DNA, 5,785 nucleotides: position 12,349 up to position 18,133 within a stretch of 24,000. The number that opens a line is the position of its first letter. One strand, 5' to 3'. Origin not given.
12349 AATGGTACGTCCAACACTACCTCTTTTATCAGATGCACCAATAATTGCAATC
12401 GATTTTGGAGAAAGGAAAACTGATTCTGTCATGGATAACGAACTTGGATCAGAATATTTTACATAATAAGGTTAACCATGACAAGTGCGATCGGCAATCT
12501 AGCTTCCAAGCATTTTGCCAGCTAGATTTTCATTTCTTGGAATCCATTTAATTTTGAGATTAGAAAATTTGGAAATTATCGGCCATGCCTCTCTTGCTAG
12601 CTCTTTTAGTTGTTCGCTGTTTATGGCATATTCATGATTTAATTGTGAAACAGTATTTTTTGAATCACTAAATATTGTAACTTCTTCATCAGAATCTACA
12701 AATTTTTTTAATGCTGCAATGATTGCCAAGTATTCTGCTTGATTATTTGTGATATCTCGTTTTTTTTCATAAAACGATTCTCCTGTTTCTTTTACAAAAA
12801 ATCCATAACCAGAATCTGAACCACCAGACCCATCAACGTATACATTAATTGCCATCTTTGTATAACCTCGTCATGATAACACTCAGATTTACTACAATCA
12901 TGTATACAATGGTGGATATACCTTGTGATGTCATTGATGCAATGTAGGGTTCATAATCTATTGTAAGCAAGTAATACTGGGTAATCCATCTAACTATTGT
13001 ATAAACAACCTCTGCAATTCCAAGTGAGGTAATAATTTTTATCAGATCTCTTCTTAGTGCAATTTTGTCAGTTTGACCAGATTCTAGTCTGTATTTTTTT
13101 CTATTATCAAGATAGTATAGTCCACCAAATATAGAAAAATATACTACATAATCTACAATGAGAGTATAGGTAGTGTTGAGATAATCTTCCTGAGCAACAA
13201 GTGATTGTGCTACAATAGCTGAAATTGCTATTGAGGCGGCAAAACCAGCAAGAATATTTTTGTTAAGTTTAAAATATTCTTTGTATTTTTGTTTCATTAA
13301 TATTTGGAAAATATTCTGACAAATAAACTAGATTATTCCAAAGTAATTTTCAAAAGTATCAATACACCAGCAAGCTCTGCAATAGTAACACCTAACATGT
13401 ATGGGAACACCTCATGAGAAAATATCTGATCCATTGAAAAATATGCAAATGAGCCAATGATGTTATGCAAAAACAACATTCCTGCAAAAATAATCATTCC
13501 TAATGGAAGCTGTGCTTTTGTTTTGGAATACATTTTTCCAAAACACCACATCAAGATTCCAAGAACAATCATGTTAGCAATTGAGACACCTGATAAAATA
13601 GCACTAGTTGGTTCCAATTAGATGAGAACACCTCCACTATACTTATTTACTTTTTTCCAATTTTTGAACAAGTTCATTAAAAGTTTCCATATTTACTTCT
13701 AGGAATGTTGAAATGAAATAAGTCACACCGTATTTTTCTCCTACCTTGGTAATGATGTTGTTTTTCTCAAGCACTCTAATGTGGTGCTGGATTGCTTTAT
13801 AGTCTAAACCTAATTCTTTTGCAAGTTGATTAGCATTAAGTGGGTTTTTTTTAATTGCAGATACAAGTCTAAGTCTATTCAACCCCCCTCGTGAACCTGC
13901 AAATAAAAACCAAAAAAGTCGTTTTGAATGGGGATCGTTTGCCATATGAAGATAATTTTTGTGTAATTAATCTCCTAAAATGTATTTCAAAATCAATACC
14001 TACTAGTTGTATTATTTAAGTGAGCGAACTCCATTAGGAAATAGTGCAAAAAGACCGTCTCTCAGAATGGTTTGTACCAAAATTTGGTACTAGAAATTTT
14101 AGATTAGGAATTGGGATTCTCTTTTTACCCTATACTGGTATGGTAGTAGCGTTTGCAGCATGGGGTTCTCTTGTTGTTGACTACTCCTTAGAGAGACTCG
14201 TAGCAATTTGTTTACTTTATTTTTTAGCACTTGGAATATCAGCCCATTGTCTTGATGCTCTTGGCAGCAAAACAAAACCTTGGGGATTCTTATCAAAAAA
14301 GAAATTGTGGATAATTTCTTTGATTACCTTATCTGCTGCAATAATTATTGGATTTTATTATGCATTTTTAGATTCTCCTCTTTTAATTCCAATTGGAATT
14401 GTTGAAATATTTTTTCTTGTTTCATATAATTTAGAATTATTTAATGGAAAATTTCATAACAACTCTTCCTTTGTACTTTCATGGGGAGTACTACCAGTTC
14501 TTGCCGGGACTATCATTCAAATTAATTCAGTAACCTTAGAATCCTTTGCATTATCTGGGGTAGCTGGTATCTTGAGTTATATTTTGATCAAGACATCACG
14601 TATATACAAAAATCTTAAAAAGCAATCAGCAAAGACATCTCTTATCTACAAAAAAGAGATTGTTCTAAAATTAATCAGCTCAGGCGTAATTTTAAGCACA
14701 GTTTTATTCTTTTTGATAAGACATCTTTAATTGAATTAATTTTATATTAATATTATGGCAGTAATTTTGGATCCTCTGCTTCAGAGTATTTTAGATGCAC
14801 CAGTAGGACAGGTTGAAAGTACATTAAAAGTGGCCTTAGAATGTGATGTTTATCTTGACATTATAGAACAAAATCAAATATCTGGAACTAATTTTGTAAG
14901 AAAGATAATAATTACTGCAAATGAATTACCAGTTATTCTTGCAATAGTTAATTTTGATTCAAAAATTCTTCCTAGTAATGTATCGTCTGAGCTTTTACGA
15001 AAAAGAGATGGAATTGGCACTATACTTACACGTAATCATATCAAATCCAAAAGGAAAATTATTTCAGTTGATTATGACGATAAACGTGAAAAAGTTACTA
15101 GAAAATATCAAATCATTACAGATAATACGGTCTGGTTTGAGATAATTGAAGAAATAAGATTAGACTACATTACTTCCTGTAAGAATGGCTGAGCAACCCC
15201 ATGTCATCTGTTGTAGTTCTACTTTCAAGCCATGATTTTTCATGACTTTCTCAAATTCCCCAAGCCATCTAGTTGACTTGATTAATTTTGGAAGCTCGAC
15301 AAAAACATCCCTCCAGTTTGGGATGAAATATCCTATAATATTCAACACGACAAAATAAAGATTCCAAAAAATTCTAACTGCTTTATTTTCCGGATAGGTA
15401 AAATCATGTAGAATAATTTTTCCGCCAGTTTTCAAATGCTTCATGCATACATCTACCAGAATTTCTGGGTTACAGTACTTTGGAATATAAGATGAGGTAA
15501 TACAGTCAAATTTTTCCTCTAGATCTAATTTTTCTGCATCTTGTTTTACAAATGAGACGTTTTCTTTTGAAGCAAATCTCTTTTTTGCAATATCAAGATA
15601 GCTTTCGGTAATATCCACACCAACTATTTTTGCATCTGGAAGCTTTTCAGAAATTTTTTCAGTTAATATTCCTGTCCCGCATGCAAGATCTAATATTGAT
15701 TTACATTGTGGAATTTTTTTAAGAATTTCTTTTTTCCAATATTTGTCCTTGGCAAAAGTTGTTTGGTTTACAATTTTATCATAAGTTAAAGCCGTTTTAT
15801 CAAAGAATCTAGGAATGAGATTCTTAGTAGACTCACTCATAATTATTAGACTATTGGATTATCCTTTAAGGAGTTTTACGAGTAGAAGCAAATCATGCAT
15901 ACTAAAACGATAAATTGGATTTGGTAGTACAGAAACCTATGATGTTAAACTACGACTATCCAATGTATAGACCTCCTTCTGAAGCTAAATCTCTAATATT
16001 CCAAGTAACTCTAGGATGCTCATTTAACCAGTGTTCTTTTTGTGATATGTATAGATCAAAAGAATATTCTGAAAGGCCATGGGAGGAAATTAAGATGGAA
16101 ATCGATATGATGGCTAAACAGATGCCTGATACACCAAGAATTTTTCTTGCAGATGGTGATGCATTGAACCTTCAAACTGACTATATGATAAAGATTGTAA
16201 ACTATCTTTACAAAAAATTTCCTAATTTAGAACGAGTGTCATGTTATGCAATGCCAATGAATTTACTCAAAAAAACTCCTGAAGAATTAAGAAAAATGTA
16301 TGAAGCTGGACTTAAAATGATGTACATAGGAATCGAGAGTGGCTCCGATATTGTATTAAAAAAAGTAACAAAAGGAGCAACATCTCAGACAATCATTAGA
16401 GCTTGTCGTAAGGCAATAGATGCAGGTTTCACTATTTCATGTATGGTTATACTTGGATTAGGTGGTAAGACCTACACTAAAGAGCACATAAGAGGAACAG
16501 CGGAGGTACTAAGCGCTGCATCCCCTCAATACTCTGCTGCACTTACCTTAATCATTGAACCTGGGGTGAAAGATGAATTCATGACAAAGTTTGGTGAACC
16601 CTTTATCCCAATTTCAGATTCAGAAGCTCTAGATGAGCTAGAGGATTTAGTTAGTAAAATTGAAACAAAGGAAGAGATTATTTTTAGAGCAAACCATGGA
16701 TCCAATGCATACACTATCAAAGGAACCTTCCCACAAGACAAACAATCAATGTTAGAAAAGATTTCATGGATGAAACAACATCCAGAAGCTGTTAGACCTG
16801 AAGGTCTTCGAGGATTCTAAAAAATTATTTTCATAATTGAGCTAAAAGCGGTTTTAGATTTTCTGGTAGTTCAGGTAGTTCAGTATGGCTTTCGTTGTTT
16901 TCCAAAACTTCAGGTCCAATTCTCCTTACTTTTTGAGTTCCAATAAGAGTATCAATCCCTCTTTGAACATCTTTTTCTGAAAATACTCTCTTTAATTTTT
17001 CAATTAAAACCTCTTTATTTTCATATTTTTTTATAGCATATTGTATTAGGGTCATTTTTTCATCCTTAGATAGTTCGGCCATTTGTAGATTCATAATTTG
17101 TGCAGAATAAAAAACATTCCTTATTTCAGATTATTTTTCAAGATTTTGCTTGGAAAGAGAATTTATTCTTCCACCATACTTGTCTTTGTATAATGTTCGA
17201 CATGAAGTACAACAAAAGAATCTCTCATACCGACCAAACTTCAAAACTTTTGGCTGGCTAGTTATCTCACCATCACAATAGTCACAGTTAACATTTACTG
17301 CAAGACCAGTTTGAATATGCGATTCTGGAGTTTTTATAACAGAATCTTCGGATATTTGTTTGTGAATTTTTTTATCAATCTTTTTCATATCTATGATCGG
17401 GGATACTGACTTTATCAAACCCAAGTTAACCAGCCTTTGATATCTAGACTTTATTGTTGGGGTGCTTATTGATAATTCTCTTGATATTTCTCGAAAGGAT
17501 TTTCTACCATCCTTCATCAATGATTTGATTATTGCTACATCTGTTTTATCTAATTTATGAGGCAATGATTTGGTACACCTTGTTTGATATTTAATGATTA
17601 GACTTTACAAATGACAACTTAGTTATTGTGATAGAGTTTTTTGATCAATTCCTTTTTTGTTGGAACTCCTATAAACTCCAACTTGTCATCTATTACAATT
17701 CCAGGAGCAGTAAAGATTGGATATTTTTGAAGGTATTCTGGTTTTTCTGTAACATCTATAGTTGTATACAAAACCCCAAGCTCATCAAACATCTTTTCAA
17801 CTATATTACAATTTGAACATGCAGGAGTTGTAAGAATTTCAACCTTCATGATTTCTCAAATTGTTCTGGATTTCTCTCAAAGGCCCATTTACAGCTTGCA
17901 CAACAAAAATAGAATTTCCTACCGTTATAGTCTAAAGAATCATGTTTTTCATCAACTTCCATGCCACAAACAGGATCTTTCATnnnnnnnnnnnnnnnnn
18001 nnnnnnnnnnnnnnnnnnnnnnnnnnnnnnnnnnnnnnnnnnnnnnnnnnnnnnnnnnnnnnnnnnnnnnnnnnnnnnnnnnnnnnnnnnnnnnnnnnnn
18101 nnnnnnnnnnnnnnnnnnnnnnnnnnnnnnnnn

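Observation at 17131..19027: Cop-like metal sensor/chaperone pair coupled to a CcdA-type transmembrane thiol relay instead of an efflux ATPase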

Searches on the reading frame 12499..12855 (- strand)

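Call 48: search_protein_families(library=pfam, proteins=[window:12499-12855:-], max_evalue=0.001)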
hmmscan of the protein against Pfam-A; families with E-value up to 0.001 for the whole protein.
window:12499-12855:- (118 aa): 2 families
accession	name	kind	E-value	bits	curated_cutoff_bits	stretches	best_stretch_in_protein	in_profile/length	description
PF13456.12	RVT_3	-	5e-13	49.5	21.6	1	32-112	35-115/123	Reverse transcriptase-like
PF00075.30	RNase_H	-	1.5e-11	45.1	25.8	1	3-104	4-118/141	RNase H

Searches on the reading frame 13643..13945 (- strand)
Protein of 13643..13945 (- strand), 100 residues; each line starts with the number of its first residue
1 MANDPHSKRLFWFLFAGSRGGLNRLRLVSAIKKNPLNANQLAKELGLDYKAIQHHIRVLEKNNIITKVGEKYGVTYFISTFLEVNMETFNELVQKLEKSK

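Call 48: search_protein_families(library=pfam, proteins=[window:13643-13945:-], max_evalue=0.001)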
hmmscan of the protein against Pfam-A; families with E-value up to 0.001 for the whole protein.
window:13643-13945:- (100 aa): 11 families
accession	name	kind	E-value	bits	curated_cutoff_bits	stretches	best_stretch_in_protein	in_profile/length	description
PF01022.26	HTH_5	-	6.5e-10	39.2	22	1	23-67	3-47/47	Bacterial regulatory protein, arsR family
PF12840.13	HTH_20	-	6.3e-07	29.7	27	1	23-67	5-50/51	Helix-turn-helix domain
PF13412.12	HTH_24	-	2e-05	24.5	21.9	1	25-66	6-48/48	Winged helix-turn-helix DNA-binding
PF14394.12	DUF4423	-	3.3e-05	24.2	30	1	29-98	30-97/165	Domain of unknown function (DUF4423)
PF25213.1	HVO_A0261_N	-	9.1e-05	22.7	35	1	23-77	12-66/86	HVO_A0261 N-terminal domain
PF25212.1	HVO_A0114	-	0.00019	21.6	27.6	1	23-70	23-71/84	HVO_A0114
PF14947.12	HTH_45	-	0.00023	21.5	25.5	1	29-75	13-59/77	Winged helix-turn-helix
PF12802.13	MarR_2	-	0.00027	21.5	27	1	24-68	7-53/61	MarR family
PF08279.18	HTH_11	-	0.00062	20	25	0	32-69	12-50/55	HTH domain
PF01978.25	TrmB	-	0.00083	19.6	25.6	0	32-72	19-59/68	Sugar-specific transcriptional regulator TrmB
PF21476.4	PF0610-like_N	-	0.00091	19.8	33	0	25-61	4-40/50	PF0610-like, N-terminal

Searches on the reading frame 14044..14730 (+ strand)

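Call 48: search_protein_families(library=pfam, proteins=[window:14044-14730:+], max_evalue=0.001)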
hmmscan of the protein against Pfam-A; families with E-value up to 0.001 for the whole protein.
window:14044-14730:+ (228 aa): 1 family
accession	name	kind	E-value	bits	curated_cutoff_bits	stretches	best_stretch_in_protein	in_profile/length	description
PF01040.23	UbiA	-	0.00017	21.4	34.2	1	81-214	62-190/250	UbiA prenyltransferase family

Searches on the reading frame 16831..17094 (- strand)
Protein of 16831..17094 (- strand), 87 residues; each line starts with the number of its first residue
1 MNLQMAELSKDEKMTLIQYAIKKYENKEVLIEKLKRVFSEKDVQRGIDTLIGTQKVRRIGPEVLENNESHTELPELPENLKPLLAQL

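Call 3: search_protein_families(library=pfam, proteins=[window:16831-17094:-], max_evalue=0.1)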
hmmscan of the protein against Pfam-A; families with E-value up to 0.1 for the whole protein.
window:16831-17094:- (87 aa): 0 families

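Call 4: search_protein_families(library=ncbifam, proteins=[window:16831-17094:-], max_evalue=0.1)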
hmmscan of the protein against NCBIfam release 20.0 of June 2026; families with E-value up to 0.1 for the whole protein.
window:16831-17094:- (87 aa): 2 families
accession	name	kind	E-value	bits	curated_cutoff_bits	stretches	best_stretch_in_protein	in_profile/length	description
TIGR02655.1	circ_KaiC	equivalog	0.053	12.1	546.25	1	15-44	110-139/484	circadian clock protein KaiC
NF033730.0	borfam54_3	equivalog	0.08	12.1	30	0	2-36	59-93/292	complement regulator-acquiring protein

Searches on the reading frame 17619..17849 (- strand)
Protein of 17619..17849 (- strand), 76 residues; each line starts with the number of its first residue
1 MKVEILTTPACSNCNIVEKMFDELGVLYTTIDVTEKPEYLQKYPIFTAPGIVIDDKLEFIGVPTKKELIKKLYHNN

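Call 3: search_protein_families(library=pfam, proteins=[window:17619-17849:-], max_evalue=0.1)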
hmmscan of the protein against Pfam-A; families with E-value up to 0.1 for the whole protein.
window:17619-17849:- (76 aa): 3 families
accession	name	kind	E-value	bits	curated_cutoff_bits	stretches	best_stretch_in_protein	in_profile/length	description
PF13192.12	Thioredoxin_3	-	8.6e-13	48.6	24.8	1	1-70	1-73/76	Thioredoxin domain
PF00462.30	Glutaredoxin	-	3.2e-08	34.1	22.9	1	3-57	1-59/60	Glutaredoxin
PF05768.20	Glrx-like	-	0.0093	16.7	26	1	2-70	1-73/77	Glutaredoxin-like domain (DUF836)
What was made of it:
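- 17619..17849 (-): Small cytoplasmic thioredoxin-fold protein, 76 aa, active site CSNC. Candidate electron donor to the membrane cysteine pair. Pfam Thioredoxin_3 8.6e-13 (call 3).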

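Call 4: search_protein_families(library=ncbifam, proteins=[window:17619-17849:-], max_evalue=0.1)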
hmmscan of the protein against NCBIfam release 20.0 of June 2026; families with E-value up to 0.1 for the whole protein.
window:17619-17849:- (76 aa): 13 families
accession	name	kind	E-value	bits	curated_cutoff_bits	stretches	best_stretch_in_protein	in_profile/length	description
TIGR00411.1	redox_disulf_1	equivalog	3.5e-12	46.2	92.75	1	2-71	2-77/82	MJ0307 family thioredoxin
TIGR02187.2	PDO_seleno_TRX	equivalog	7.5e-08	32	185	1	2-73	131-207/209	protein disulfide oxidoreductase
TIGR02196.1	GlrX_YruB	hypoth_equivalog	1.7e-07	31.6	88.55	1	2-56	1-59/74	glutaredoxin-like protein, YruB-family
TIGR02194.1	GlrX_NrdH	subfamily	1e-06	28.9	85.75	1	3-61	1-62/72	glutaredoxin-like protein NrdH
TIGR00412.2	redox_disulf_2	subfamily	4.7e-06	26.9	62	1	3-70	2-72/75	MTH895/ArsE family thioredoxin-like protein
NF041212.1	Uxx_star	subfamily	7.9e-06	26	66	1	3-44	1-42/70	Uxx-star family glutaredoxin-like (seleno)protein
NF041211.1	gluta_UXX_star_2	equivalog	2.2e-05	24.3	100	1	5-42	3-40/71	UXX-star (seleno)protein family 2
TIGR02200.1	GlrX_actino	hypoth_equivalog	0.00084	19.7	89.5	1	2-37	1-36/77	mycoredoxin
TIGR02181.1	GRX_bact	equivalog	0.0045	17.2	90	1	3-42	1-40/80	glutaredoxin 3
NF045501.1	HUGP_GUXX-star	exception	0.0091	15.5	325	1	2-42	166-206/236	HUGP/GUXX-star fusion selenoprotein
NF045708.1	seleno_TsoC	equivalog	0.013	15.5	45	1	6-69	7-77/87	NEPxGxxU motif selenoprotein TsoC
NF007657.0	PRK10329.1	equivalog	0.057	13.5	131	1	1-41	1-41/81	glutaredoxin-like protein NrdH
NF047338.1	gluta_UXX_star_3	exception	0.092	12.8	97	0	6-40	4-38/70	UXX-star (seleno)protein family 3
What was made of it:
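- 17619..17849 (-): NCBIfam MJ0307-family hit is below its cut-off (call 4).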

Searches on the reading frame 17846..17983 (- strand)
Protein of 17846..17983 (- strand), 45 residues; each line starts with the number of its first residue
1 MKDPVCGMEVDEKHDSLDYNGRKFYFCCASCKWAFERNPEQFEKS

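Call 3: search_protein_families(library=pfam, proteins=[window:17846-17983:-], max_evalue=0.1)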
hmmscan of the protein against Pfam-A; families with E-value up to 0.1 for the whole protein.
window:17846-17983:- (45 aa): 5 families
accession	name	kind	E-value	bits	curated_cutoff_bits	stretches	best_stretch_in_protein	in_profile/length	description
PF04945.19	YHS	-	1.8e-16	60.3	30.3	1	1-42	1-43/47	YHS domain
PF24273.1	TRASH_HVO_1752_C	-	2.3e-08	34.5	27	1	5-44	6-45/47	HVO_1752, C-terminal TRASH domain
PF08394.17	Arc_trans_TRASH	-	0.0017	18.8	27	1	6-36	6-36/43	Archaeal TRASH domain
PF12156.14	ATPase-cat_bd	-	0.022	15.9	27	1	6-34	5-34/86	Putative metal-binding domain of cation transport ATPase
PF19372.4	DUF5947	-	0.036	14.2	25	1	5-42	4-42/177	Family of unknown function (DUF5947)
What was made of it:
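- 17846..17983 (-): YHS/TRASH-superfamily mini-protein, 45 aa, cytoplasmic. Conserved C6, C37 and C41, and mostly M8. Candidate Cu(I) chaperone or buffer. Pfam YHS 1.8e-16 (call 3).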

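Call 4: search_protein_families(library=ncbifam, proteins=[window:17846-17983:-], max_evalue=0.1)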
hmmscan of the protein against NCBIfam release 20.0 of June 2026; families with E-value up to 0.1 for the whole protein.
window:17846-17983:- (45 aa): 0 families

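Call 42: search_solved_structures(query=window:17846-17983:-, max_evalue=1, show_alignments=3)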
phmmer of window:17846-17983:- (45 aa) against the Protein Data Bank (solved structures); distinct sequences matched with E-value up to 1: 27.
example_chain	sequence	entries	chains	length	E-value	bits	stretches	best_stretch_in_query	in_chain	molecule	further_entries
3n1x_A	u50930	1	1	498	0.067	17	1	13-44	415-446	Toluene o-xylene monooxygenase component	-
3n1z_A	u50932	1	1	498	0.068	17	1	13-44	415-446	Toluene o-xylene monooxygenase component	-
3n1y_A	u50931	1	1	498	0.069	17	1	13-44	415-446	Toluene o-xylene monooxygenase component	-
3n20_A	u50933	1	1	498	0.069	17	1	13-44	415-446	Toluene o-xylene monooxygenase component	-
3dhg_A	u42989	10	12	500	0.13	16.1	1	15-43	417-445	toluene 4-monooxygenase hydroxylase alpha subunit | Toluene-4-monooxygenase system protein A | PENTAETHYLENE GLYCOL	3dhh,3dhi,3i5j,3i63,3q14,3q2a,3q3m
3ge3_A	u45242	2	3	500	0.13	16.1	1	15-43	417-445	Toluene-4-monooxygenase system protein A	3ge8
5tdv_A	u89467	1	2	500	0.13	16.1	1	15-43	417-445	Toluene-4-monooxygenase system protein A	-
3ri7_A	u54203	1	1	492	0.13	16.1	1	15-43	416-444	Toluene-4-monooxygenase system protein A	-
4p1b_A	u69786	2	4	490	0.13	16.1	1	15-43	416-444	Toluene-4-monooxygenase system protein A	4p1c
3rmk_A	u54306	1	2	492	0.13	16.1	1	15-43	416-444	Toluene-4-monooxygenase system protein A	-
5tds_A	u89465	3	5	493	0.13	16.1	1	15-43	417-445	Toluene-4-monooxygenase system protein A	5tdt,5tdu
3rna_A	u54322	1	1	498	0.18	15.7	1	13-43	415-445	Toluene o-xylene monooxygenase component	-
2rdb_A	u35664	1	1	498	0.18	15.7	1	13-43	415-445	Toluene, o-xylene monooxygenase oxygenase subunit;alpha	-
3rne_A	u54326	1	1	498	0.18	15.7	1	13-43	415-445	Toluene o-xylene monooxygenase component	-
2inc_A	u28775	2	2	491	0.18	15.6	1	13-43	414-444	Toluene, o-xylene monooxygenase oxygenase subunit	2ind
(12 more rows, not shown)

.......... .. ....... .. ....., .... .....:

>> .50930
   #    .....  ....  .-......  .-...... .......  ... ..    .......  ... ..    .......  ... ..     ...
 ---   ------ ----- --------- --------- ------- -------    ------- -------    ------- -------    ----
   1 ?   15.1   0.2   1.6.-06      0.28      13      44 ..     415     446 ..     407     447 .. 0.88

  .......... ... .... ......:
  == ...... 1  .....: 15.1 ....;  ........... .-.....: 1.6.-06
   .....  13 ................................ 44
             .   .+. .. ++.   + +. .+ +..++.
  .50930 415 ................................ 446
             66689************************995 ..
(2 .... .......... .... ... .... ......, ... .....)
